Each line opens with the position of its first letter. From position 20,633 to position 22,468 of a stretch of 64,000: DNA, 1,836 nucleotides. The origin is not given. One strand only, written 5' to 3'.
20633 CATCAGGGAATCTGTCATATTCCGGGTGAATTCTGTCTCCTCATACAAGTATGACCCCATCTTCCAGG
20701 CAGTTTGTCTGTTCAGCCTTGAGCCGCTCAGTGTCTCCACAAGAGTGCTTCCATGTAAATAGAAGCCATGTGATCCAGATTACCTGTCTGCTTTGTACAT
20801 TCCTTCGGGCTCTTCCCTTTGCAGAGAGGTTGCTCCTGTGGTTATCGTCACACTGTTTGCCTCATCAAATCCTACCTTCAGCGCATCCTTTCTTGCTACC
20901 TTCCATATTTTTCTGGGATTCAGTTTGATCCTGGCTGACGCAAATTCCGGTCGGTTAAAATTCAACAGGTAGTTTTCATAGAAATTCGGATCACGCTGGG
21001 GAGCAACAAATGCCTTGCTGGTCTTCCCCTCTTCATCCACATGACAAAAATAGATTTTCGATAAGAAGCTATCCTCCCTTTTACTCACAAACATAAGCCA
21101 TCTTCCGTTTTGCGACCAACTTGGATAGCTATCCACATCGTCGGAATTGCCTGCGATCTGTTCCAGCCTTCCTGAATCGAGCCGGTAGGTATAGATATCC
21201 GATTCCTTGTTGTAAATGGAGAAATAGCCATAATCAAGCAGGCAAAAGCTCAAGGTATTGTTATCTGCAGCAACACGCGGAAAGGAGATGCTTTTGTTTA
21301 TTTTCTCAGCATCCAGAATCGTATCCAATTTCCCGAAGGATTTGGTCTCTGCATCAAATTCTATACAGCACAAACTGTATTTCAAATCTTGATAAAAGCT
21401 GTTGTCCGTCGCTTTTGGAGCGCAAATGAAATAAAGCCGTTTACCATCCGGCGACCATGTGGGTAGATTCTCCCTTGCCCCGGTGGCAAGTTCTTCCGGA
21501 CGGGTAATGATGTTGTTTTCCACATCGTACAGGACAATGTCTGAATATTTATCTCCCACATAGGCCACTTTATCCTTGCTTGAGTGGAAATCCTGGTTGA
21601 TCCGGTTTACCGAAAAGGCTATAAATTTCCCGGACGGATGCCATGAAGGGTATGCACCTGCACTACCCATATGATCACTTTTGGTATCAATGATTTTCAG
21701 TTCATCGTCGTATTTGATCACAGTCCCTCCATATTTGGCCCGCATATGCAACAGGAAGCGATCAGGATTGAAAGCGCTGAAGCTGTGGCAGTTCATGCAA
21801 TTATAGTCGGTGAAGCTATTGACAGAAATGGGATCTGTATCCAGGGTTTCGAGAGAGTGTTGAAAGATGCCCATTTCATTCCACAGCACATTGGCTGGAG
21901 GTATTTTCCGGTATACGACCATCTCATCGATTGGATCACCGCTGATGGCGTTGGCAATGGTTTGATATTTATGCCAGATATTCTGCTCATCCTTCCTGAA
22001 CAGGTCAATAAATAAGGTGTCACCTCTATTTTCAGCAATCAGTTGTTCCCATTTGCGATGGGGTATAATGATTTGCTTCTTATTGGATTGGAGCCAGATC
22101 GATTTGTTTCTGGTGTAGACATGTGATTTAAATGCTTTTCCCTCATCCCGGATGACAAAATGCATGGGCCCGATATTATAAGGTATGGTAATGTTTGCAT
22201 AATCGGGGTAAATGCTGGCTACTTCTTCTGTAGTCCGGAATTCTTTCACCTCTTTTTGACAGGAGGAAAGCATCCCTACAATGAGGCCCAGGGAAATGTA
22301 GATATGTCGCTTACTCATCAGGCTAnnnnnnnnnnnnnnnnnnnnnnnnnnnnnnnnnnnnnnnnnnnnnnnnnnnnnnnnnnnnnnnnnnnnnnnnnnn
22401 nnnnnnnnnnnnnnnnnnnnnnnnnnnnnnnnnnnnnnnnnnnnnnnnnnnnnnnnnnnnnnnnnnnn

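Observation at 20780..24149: Tightly coupled pair: polytopic membrane protein with large soluble domain plus CXXCH-bearing TolB-like beta-propeller lipoprotein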

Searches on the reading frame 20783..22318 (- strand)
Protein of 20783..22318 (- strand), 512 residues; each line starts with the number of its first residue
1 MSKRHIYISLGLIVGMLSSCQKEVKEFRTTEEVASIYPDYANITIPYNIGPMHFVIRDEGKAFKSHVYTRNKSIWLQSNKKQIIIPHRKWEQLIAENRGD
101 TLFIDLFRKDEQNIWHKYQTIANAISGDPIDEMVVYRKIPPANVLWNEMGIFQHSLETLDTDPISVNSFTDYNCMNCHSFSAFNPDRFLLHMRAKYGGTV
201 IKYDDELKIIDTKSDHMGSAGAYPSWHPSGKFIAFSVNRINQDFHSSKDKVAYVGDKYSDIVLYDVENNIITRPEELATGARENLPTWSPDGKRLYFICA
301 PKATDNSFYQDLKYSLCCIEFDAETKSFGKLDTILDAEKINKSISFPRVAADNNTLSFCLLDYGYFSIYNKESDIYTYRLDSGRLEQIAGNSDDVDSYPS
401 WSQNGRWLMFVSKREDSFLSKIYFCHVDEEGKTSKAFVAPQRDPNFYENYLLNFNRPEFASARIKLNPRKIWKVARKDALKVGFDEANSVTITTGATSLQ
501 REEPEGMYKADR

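Call 3: search_protein_families(library=pfam, proteins=[window:20783-22318:-], max_evalue=0.1)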
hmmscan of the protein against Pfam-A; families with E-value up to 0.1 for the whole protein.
window:20783-22318:- (512 aa): 3 families
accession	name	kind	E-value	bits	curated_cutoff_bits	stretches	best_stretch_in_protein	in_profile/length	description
PF07676.18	PD40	-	4.3e-16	58.8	20.9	2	277-297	5-25/38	WD40-like Beta Propeller Repeat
PF00930.27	DPPIV_N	-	2.8e-05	23.5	22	0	259-298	23-60/354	Dipeptidyl peptidase IV (DPP IV) N-terminal region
PF22627.1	AglB_core-like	-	0.081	13.7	27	0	388-415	37-64/111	AglB core domain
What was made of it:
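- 20780..22318 (-): TolB-like CXXCH lipoprotein, 512 aa. PD40 repeats (call 3).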

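Call 4: search_protein_families(library=ncbifam, proteins=[window:20783-22318:-], max_evalue=0.1)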
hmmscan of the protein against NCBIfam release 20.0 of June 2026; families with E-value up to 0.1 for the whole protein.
window:20783-22318:- (512 aa): 4 families
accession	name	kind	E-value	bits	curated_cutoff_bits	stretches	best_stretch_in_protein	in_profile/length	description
NF053518.1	DipepPtdsDpp5Prph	equivalog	3.4e-10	39.1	900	2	371-445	225-299/655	dipeptidyl-peptidase Dpp5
TIGR02800.1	propeller_TolB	equivalog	9.5e-10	38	343.15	1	370-416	256-301/418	Tol-Pal system beta propeller repeat protein TolB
NF002183.0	PRK01029.1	equivalog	2.8e-06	26.6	405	1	231-424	225-399/429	Tol-Pal system protein TolB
NF033523.0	lasso_peptidase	equivalog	0.0014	17.5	400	0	227-298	27-105/638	Atxe2 family lasso peptide isopeptidase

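Call 7: find_homologous_proteins(query=window:20783-22318:-)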
Query window:20783-22318:- (512 aa): 3126 proteins with E <= 0.001 among 8000 candidates; the best 120 are listed.
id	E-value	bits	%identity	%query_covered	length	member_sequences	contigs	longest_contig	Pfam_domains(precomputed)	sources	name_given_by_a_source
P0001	0.0e+0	1197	100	100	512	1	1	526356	PF26549.1,PF26550.2,PF07676.19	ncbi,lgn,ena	-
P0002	1.8e-257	873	72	100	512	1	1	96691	PF26549.1,PF26550.2,PF07676.19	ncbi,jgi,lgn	-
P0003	6.0e-229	779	65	99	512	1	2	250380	PF26550.2,PF07676.19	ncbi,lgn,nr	ncbi:MAG: hypothetical protein K9H49_00605 [Bacteroidales bacterium]|nr:hypothetical protein [Bacter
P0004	2.0e-193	662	64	84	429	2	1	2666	PF26549.1,PF26550.2,PF07676.19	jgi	-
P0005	4.9e-172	591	79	63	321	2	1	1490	PF26549.1,PF00930.28,PF26550.2,PF07676.19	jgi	jgi:Tol biopolymer transport system component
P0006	2.2e-169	583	49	96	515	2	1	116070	PF26550.2,PF07676.19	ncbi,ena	-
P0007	1.7e-167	576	49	97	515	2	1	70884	PF26550.2,PF07676.19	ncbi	ncbi:MAG: hypothetical protein V2B15_13280 [Bacteroidota bacterium]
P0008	4.5e-163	562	49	99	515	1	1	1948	PF26550.2,PF07676.19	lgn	-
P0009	9.8e-163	561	49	98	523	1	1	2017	PF26549.1,PF26550.2,PF07676.19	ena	-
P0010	1.6e-162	560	48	97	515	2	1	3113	PF26550.2,PF07676.19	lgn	-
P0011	1.3e-161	557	49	96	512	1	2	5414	PF26549.1,PF00930.28,PF26550.2,PF07676.19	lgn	-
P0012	5.8e-161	555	48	96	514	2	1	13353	PF26550.2,PF07676.19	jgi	jgi:Tol biopolymer transport system component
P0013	3.7e-160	552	49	100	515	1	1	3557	PF26550.2,PF07676.19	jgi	jgi:hypothetical protein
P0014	8.7e-160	551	49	95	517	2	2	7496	PF07676.19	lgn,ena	-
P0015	1.1e-159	551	48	97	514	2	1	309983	PF26550.2,PF07676.19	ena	-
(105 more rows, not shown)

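Call 8: search_solved_structures(query=window:20783-22318:-, max_evalue=1)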
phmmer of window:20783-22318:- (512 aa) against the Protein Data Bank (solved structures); distinct sequences matched with E-value up to 1: 4.
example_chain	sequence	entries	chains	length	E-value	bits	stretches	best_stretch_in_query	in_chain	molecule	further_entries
5yzm_A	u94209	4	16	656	0.0012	20.8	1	224-299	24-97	Acyl-peptide hydrolase, putative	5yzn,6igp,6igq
5yzo_A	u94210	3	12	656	0.0012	20.8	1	224-299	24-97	Acyl-peptide hydrolase, putative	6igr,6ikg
2ojh_A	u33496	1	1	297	0.034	16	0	363-417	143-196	Uncharacterized protein Atu1656/AGR_C_3050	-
7t26_A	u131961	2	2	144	0.55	12.1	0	40-85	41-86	Acb1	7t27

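Call 14: find_related_loci(query=A1, collection=genome_contigs, flank=8000)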
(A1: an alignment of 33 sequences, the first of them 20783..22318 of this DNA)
Query A1 (512 aa) in genome_contigs; peptide patterns used: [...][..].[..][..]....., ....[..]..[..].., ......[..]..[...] (x = any residue, [..] = any of these).
599 stretches matched a pattern (row limit reached: there are more); 584 encode a relative of the query (tblastn E <= 1e-3); the best 80 are kept; 79 distinct loci.
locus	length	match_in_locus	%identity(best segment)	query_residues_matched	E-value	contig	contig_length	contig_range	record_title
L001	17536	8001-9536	72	1-512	0e+0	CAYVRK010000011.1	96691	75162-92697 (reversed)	MAG TPA_asm: uncultured Bacteroides sp. isolate binchicken_co151_283 genome assembly, contig: NODE_202_length_96691_cov_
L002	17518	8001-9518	65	7-512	0e+0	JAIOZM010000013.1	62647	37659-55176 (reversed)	MAG: Bacteroidales bacterium isolate Tobar13.5m-G9 Tobar13-5m-C503, whole genome shotgun sequence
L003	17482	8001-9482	48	19-511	7e-158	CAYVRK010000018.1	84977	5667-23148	MAG TPA_asm: uncultured Bacteroides sp. isolate binchicken_co151_283 genome assembly, contig: NODE_277_length_84977_cov_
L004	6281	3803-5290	48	14-507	3e-153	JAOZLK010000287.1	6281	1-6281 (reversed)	MAG: Bacteroidales bacterium isolate GMC10.metabat2.103 NODE_15994_length_6281_cov_6.055252, whole genome shotgun sequen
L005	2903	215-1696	46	19-511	7e-159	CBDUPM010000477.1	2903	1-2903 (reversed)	MAG TPA_asm: uncultured Bacteroidales bacterium isolate SRR22808120_binner23_Refined_76 genome assembly, contig: ERZ2504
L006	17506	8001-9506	45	1-505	2e-148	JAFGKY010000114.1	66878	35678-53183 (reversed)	MAG: Bacteroidales bacterium isolate Zod_Metabat.37 k87_8544700, whole genome shotgun sequence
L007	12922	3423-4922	43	1-502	3e-136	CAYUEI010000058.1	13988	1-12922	MAG TPA_asm: uncultured Prolixibacteraceae bacterium isolate SRP192927_co7_648 genome assembly, contig: NODE_8468_length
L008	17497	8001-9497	42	4-499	2e-135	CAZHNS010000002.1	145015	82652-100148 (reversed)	MAG TPA_asm: uncultured bacterium isolate binchicken_co178_245 genome assembly, contig: NODE_208_length_145015_cov_9.274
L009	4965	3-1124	51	130-503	6e-136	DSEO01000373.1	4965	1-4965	MAG TPA_asm: Bacteroides sp. isolate SpSt-1244 Ga0116196_1000512, whole genome shotgun sequence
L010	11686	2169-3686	42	2-503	4e-134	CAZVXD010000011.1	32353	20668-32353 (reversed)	MAG TPA_asm: uncultured bacterium isolate binchicken_co116_46 genome assembly, contig: NODE_1163_length_32353_cov_9.1545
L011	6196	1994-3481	42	1-497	2e-133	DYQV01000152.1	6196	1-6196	MAG TPA_asm: Rikenella microfusus isolate SulCav_GS10_10_2_37_101 SulCav_GS10_10_24989_length_6196_cov_57_243934, whole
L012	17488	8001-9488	41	9-501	3e-132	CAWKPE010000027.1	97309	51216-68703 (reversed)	MAG: uncultured Bacteroidetes bacterium isolate MFD03726.bin.1.151 genome assembly, contig: contig_71772, whole genome s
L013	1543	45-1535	41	5-501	9e-143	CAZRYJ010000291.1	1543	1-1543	MAG TPA_asm: uncultured bacterium isolate SRP214966_co4_28 genome assembly, contig: NODE_189982_length_1543_cov_27.02486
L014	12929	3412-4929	40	2-503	9e-130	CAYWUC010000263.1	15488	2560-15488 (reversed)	MAG TPA_asm: uncultured bacterium isolate SRP185410_co1_78 genome assembly, contig: k141_1080768, whole genome shotgun s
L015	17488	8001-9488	40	7-499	8e-130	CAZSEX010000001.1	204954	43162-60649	MAG TPA_asm: uncultured bacterium isolate binchicken_co116_333 genome assembly, contig: NODE_10_length_204954_cov_35.672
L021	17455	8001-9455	42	4-487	6e-127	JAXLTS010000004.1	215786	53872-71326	MAG: Bacteroidales bacterium isolate STL-BAC10 C4.95.fa-4, whole genome shotgun sequence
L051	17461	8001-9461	39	6-486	4e-114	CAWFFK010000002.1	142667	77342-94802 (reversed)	MAG: uncultured Bacteroidales bacterium isolate MFD02416.bin.2.233 genome assembly, contig: contig_100813, whole genome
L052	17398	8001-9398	39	19-484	3e-114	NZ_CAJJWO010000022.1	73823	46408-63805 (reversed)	MAG: uncultured Parabacteroides sp. isolate ERR260169-bin.9, whole genome shotgun sequence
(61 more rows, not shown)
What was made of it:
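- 20780..22318 (-): At least 584 species hold a relative (call 14).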

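Call 19: search_protein_families(library=pfam, proteins=[L021:4872-6065:-, L051:13753-16977:-, L052:14182-16023:+], max_evalue=1)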
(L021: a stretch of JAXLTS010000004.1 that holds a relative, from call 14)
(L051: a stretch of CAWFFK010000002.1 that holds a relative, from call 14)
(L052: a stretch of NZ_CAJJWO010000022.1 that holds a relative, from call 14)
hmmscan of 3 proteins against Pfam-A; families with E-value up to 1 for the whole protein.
L021:4872-6065:- (398 aa): 2 families
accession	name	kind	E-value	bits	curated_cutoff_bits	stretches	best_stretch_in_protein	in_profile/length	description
PF01042.26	Ribonuc_L-PSP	-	5.9e-14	52.6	27.3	2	291-395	18-120/121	Endoribonuclease L-PSP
PF21168.2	FkbO_Hyg5-like_N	-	1.6e-11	44.8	27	1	151-237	40-122/122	Chorismatase FkbO/Hyg5-like, N-terminal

L051:13753-16977:- (1075 aa): 4 families
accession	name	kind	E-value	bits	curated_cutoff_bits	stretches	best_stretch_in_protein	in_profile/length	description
PF07715.20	Plug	-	6.7e-21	75.3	23.9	1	158-263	2-107/107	TonB-dependent Receptor Plug Domain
PF13715.12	CarbopepD_reg_2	-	2.1e-19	69.8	32.2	1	68-150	1-88/88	CarboxypepD_reg-like domain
PF13620.12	CarboxypepD_reg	-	1.8e-10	41.4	32.3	1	68-138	2-81/82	Carboxypeptidase regulatory-like domain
PF24511.1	DUF7591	-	0.022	15.3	27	1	572-627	48-99/105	Domain of unknown function (DUF7591)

L052:14182-16023:+ (614 aa): 3 families
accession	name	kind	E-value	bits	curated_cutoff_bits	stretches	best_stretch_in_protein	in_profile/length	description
PF07980.17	SusD_RagB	-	2e-42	146.3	23.1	1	293-613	1-296/297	SusD family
PF14322.12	SusD-like_3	-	7.4e-15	56.1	27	1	26-216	1-189/191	Starch-binding associating with outer membrane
PF02026.21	RyR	-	0.059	14.1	27.4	1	507-562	9-63/91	RyR domain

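Call 24: find_encoding_contigs(protein=P0001, flank=10000, max_places=3)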
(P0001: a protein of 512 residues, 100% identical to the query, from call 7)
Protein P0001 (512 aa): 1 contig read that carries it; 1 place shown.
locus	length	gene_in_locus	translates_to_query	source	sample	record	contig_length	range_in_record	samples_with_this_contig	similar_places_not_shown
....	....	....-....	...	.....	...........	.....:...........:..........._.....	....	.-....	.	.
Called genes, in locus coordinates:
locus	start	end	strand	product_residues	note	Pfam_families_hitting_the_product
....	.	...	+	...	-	?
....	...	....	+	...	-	-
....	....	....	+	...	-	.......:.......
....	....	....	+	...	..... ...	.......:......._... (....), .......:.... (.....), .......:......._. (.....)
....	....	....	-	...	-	-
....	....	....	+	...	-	?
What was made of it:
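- Checked: The likelier start is the ATG at 24098, giving 591 aa, which an independent gene call on an identical contig also chose (call 24).
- Precomputed Tricorn_N and Tricorn_2nd hits on the propeller (calls 7, 24).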

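Call 26: predict_structure(alignment_id=A1)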
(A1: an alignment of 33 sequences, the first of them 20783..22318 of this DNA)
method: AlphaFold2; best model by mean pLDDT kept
length: 512 residues; sequences in the alignment: 33
mean_pLDDT: 88.3   pTM: 0.87
mean pLDDT of the five models: 88.3, 87.4, 87.2, 86.3, 86.2
residues with pLDDT >= 90: 338; 70-90: 124; 50-70: 35; < 50: 15
segments of 3 or more residues with pLDDT < 50: 17-19, 501-512
pLDDT, mean of each block of 10 residues (from residue 1): 66 58 87 94 97 96 96 93 96 95 97 96 97 92 72 96 90 83 95 87 95 87 94 92 71 80 96 93 96 97 84 96 94 96 95 95 81 89 87 74 96 85 92 92 92 90 94 92 93 70 40 32
secondary structure, 60 per line:
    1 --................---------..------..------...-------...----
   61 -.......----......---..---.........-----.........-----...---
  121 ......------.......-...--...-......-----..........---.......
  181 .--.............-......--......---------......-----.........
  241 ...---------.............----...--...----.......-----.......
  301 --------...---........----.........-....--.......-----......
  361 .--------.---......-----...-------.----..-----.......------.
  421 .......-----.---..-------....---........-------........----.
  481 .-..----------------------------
elements in order: H3-18 E44-46 E54-56 E62-68 E73-78 H87-95 E101-109 E115-117 E121-126 E133-139 E150-155 E161-166 H167-170 E174-181 E184-193 E198-203 E206-211 E221-226 E232-243 E253-265 E270-272 E282-288 E294-300 E315-322 E327-335 H337-340 E343-349 E355-361 E374-379 E385-387 E407-413 E420-427 H446-449 E453-460 H468-475
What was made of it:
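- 20780..22318 (-): AF2 pLDDT 88 (call 26).
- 21941..22240 (-): N-terminal beta-rich domain, residues 27-126, with the near-invariant motif PDY............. (NIGPMHF in the window protein). AF2 secondary structure (call 26).
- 20783..20878 (-): Low-confidence C-terminal tail carrying a short conserved [ST]G[AP][ST] motif (TTGATS in the window protein). pLDDT 32-40 over the final ~12 residues, about 70 before that (call 26).
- On c-type cytochrome: AF2, run without ligand, models residues 174-181 as a beta-strand with pLDDT about 83 (call 26).
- Closest known: Heme c plus beta-propeller enzymes. Different: Here there is no cytochrome domain (call 3), and the motif lies in the stretch modelled as a propeller hairpin (call 26).
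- Checked: It sits in the stretch modelled as a beta-hairpin of the propeller (call 26).
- In a regular strand, C174 and C177 would point to opposite faces (call 26). AF2 puts the motif inside an ordinary PD40 hairpin strand (call 26).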

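Call 35: fold_search(model_id=the predicted structure, library=pdb)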
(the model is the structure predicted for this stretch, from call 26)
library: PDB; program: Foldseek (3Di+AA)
matches with E <= 10: 1809; with E <= 0.001: 123
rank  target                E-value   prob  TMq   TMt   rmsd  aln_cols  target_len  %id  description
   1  7mx5_A                1.4e-13  1.00  0.43  0.54   9.2       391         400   10  Crystal structure of TolB from Acinetobacter baumannii (released 2021-05-26)
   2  7mx5_B                2.0e-13  1.00  0.43  0.53   9.7       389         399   11  Crystal structure of TolB from Acinetobacter baumannii (released 2021-05-26)
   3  2hqs_B                2.5e-13  1.00  0.44  0.54   9.8       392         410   11  Crystal structure of TolB/Pal complex (released 2007-04-03)
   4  2w8b_A                3.8e-13  1.00  0.44  0.54   9.8       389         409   11  Crystal structure of processed TolB in complex with Pal (released 2009-02-17)
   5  1c5k                  5.9e-13  1.00  0.44  0.55   9.2       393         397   10  THE STRUCTURE OF TOLB, AN ESSENTIAL COMPONENT OF THE TOL-DEPENDENT TRANSLOCATION SYSTEM AND ITS INTERACTIONS WITH THE TR (released 2000-12-06)
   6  6pnv                  7.7e-13  1.00  0.42  0.52   9.9       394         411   11  1.42 Angstrom Resolution Crystal Structure of Translocation Protein TolB from Salmonella enterica (released 2019-07-17)
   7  2hqs_A                9.0e-13  1.00  0.44  0.54   9.7       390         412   11  Crystal structure of TolB/Pal complex (released 2007-04-03)
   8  2w8b_B                2.0e-12  1.00  0.43  0.53   9.7       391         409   11  Crystal structure of processed TolB in complex with Pal (released 2009-02-17)
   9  9gou_A                1.0e-08  1.00  0.32  0.25  13.0       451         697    9  Cryo-EM structure of acylaminoacyl-peptidase in complex with dichlorvos (released 2025-10-22)
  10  8wt1_H                1.3e-08  1.00  0.35  0.29  12.5       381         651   12  Crystal structure of S9 carboxypeptidase from Geobacillus sterothermophilus (released 2024-03-13)
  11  7qun_A                1.3e-08  1.00  0.35  0.27  12.6       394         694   10  CryoEM structure of mammalian AAP in complex with Meropenem (released 2022-11-16)
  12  9gne_A                1.6e-08  1.00  0.32  0.25  14.1       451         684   10  CryoEM structure of mammalian AAP in complex with acetyl-alanyl-chloromethylketone (released 2025-10-22)
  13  10ft_A                1.7e-08  1.00  0.40  0.37  10.9       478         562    8  Cryo-EM structure of receptor tyrosine kinase ROS1 in complex with NELL2 (released 2026-02-25)
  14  6ikg_A                2.0e-08  1.00  0.34  0.28  13.5       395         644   13  Crystal structure of substrate-bound S9 peptidase (S514A mutant) from Deinococcus radiodurans (released 2018-11-14)
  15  7qun_B                2.1e-08  1.00  0.33  0.25  13.1       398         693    9  CryoEM structure of mammalian AAP in complex with Meropenem (released 2022-11-16)
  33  1aom_B                3.3e-06  1.00  0.33  0.31  13.2       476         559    9  SUBSTRATE AND PRODUCT BOUND TO CYTOCHROME CD1 NITRITE REDUCTASE (released 1998-02-04)
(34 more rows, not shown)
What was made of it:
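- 20780..22318 (-): Foldseek best hit TolB at E 1e-13 (call 35).
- On TolB (Tol-Pal system): Foldseek finds TolB chains at E 1e-13 to 2e-12, with target-normalised TM-score 0.52-0.55 over about 390 columns (call 35).
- Closest known: TolB of the Tol-Pal system. Same: It is the best structural match (Foldseek E 1e-13, call 35).
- Closest known: Heme c plus beta-propeller enzymes. Same: PDB 1aom appears among the weaker fold hits (E 3e-6, call 35).
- TolB-like fold: Foldseek E 1e-13 over about 390 columns (call 35). The best structural match is TolB (call 35). Foldseek hits to acylaminoacyl peptidases and tricorn (call 35).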
